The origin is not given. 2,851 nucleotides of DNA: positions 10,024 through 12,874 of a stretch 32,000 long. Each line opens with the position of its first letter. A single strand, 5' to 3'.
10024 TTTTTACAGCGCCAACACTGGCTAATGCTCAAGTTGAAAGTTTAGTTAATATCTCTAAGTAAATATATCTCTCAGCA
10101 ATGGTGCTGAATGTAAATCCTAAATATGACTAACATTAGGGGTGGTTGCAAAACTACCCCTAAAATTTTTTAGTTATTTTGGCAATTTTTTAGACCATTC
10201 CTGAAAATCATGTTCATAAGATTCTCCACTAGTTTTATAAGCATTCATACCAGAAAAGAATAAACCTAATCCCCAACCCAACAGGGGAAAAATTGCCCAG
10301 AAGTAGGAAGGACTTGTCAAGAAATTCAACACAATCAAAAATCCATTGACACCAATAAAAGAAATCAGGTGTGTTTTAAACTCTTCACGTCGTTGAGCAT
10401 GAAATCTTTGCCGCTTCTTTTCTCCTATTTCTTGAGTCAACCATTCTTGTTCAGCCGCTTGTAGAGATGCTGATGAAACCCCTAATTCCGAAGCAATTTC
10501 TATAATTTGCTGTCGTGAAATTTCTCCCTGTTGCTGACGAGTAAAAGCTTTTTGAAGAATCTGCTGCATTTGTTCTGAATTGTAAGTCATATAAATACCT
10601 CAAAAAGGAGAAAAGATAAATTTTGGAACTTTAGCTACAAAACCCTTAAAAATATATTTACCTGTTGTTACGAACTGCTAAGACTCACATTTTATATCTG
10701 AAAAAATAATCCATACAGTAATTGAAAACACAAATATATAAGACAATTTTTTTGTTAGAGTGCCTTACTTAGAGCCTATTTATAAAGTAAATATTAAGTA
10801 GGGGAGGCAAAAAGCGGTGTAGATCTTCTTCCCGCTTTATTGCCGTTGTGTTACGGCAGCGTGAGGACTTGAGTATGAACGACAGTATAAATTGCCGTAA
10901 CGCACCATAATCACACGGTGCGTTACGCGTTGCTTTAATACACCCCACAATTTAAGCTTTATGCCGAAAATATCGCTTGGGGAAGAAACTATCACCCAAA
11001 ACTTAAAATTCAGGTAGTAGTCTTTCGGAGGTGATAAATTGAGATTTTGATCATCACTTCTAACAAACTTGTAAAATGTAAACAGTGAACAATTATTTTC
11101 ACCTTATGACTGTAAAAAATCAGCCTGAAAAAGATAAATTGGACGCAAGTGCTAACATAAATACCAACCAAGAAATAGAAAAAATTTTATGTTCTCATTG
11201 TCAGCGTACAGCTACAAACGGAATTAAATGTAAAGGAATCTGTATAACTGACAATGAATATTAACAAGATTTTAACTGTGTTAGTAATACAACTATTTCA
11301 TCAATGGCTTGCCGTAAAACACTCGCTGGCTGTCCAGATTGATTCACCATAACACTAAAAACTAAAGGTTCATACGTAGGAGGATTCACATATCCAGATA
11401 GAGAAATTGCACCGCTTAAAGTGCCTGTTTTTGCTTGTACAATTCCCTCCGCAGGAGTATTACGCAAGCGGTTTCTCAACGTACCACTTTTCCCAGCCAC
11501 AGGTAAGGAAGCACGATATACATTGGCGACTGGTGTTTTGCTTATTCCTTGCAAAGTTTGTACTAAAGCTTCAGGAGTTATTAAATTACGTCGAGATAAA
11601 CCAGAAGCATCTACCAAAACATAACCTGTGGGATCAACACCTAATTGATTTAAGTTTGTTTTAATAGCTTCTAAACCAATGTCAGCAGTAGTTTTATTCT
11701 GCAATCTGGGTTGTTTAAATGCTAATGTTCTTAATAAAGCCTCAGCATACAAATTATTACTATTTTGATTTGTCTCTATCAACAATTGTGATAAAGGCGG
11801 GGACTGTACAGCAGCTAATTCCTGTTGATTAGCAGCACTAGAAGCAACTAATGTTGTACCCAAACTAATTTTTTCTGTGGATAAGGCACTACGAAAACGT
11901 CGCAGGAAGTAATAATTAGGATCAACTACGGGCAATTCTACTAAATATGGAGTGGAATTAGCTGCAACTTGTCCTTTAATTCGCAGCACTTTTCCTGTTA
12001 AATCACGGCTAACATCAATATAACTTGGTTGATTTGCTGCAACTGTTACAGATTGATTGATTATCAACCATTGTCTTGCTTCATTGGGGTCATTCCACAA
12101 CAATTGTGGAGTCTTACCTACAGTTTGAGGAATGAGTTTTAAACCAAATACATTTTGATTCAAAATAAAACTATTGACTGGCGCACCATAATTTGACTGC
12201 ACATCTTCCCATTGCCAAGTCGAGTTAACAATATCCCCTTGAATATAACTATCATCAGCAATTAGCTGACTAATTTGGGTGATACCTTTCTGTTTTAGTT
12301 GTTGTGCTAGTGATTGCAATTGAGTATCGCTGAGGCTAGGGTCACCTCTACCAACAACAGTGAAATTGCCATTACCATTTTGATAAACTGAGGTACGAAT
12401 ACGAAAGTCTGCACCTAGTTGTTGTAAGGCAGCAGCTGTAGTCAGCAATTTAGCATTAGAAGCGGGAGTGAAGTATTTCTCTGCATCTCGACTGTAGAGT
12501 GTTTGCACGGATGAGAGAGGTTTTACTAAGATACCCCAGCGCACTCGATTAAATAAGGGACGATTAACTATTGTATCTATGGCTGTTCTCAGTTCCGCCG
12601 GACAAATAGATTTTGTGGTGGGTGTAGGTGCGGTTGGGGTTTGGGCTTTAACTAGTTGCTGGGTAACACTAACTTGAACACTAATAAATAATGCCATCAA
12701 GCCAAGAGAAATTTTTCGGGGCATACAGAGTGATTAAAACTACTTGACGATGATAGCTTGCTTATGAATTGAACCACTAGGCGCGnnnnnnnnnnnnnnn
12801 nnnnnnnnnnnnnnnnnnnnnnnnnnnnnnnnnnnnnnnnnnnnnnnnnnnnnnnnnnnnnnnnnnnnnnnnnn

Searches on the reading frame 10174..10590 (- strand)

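Call 43: search_protein_families(library=pfam, proteins=[window:10174-10590:-], max_evalue=0.00001)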
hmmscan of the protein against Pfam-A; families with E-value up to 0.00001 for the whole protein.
window:10174-10590:- (138 aa): 1 family
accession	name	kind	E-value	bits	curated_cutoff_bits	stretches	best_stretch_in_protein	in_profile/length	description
PF13239.11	2TM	-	8.8e-21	74.2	24.8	1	59-135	1-72/79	2TM domain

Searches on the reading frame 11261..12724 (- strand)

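Call 43: search_protein_families(library=pfam, proteins=[window:11261-12724:-], max_evalue=0.00001)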
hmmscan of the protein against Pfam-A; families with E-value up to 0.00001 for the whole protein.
window:11261-12724:- (487 aa): 2 families
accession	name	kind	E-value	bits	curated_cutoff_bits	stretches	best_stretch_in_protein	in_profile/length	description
PF02113.21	Peptidase_S13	-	4.5e-112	375.5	22.8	1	46-483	2-443/444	D-Ala-D-Ala carboxypeptidase 3 (S13) family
PF13354.11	Beta-lactamase2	-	8.7e-08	32.2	22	0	283-460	47-214/214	Beta-lactamase enzyme family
